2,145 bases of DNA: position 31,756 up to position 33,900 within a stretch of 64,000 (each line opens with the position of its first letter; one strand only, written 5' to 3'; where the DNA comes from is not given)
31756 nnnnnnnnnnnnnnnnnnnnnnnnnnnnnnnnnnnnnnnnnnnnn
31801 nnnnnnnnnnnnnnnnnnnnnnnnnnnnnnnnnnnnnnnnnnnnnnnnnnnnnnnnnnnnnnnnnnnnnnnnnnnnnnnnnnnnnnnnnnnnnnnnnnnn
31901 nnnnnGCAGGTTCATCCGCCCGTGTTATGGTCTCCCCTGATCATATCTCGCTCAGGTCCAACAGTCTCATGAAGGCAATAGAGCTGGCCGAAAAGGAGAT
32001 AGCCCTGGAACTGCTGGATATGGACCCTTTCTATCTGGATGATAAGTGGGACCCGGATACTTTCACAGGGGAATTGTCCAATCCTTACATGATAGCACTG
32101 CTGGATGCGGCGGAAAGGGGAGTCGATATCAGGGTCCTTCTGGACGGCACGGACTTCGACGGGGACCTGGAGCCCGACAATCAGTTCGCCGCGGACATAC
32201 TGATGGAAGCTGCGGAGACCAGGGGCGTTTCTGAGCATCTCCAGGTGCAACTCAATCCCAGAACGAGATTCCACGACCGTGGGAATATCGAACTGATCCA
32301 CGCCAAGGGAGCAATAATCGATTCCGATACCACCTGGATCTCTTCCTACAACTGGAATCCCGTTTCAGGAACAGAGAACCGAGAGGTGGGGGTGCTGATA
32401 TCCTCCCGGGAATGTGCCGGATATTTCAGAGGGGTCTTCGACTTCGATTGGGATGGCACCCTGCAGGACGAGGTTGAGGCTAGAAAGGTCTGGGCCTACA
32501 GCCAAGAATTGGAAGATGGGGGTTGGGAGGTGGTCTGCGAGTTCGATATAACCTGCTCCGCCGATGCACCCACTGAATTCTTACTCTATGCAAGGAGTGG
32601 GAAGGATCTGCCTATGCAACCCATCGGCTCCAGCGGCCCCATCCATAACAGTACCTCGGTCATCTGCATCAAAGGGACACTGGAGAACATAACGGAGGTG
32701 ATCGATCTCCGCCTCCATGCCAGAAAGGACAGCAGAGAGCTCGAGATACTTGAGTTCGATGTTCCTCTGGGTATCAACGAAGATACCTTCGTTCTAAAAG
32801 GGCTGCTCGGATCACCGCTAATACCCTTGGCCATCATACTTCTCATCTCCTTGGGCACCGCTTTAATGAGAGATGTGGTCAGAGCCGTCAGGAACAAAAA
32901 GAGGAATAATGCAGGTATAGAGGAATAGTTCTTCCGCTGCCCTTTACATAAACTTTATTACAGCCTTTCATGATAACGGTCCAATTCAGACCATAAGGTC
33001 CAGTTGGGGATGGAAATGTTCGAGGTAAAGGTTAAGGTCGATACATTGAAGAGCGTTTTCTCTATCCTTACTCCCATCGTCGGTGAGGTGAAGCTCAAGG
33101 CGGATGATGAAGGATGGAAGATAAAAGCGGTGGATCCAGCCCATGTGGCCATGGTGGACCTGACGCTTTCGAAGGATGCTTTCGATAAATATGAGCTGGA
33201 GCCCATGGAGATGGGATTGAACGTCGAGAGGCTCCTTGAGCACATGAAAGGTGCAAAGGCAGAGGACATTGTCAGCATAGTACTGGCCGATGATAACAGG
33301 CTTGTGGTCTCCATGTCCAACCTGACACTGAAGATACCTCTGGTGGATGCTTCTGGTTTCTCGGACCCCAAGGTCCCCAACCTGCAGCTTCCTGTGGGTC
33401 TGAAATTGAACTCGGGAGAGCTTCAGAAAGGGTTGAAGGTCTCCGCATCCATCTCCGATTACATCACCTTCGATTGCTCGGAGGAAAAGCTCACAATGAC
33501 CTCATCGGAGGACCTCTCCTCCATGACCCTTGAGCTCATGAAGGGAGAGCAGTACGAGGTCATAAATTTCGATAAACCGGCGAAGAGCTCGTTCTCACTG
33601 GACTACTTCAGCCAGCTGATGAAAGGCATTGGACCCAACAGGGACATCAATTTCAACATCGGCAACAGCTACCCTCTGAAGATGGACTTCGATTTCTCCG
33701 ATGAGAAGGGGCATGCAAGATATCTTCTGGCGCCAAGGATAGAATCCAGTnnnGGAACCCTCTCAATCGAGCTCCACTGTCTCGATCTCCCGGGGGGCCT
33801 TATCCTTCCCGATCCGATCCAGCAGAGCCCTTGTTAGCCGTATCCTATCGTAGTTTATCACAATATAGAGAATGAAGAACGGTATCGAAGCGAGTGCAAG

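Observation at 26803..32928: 2,000-aa exported protein combining three lamin-tail domains with a tandem-HKD (phospholipase D-fold) nuclease/phospholipase module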

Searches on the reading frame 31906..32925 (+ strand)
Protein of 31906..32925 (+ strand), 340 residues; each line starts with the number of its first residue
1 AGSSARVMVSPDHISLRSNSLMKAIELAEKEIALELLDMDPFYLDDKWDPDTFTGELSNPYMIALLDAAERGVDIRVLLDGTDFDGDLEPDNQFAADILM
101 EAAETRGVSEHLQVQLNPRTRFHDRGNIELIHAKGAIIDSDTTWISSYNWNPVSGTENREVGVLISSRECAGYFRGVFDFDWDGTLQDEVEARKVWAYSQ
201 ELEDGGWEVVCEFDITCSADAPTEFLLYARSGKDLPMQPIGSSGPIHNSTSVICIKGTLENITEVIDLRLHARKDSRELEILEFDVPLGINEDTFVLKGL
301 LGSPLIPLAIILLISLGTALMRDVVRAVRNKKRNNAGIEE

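Call 9: search_protein_families(library=pfam, proteins=[window:31906-32925:+], max_evalue=1)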
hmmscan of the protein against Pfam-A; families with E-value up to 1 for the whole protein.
window:31906-32925:+ (340 aa): 2 families
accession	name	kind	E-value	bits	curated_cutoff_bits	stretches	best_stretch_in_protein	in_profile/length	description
PF13091.12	PLDc_2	-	1.4e-16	61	27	1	60-182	23-132/132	PLD-like domain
PF00614.28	PLDc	-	0.23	12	21.9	1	132-153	6-27/28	Phospholipase D Active site motif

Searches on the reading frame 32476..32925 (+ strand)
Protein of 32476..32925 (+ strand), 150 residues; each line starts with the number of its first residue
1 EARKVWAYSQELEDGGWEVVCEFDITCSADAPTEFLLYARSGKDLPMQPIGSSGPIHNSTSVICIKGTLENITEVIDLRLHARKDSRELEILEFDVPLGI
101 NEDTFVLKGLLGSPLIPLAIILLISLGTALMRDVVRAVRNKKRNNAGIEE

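Call 50: search_protein_families(library=pfam, proteins=[window:32476-32925:+], max_evalue=0.01)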
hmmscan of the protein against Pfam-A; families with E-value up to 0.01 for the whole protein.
window:32476-32925:+ (150 aa): 0 families

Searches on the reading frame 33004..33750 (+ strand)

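Call 6: search_protein_families(library=pfam, proteins=[window:33004-33750:+], max_evalue=0.01)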
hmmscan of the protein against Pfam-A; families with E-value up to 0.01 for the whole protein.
window:33004-33750:+ (249 aa): 3 families
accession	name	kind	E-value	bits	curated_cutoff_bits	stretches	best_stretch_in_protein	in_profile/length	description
PF00705.23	PCNA_N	-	5.3e-15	55.7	20.3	1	5-100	1-97/127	Proliferating cell nuclear antigen, N-terminal domain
PF02747.20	PCNA_C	-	3.6e-09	37.3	23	1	124-244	2-127/128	Proliferating cell nuclear antigen, C-terminal domain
PF04139.18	Rad9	-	0.00048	20.1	25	0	20-74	6-60/253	Rad9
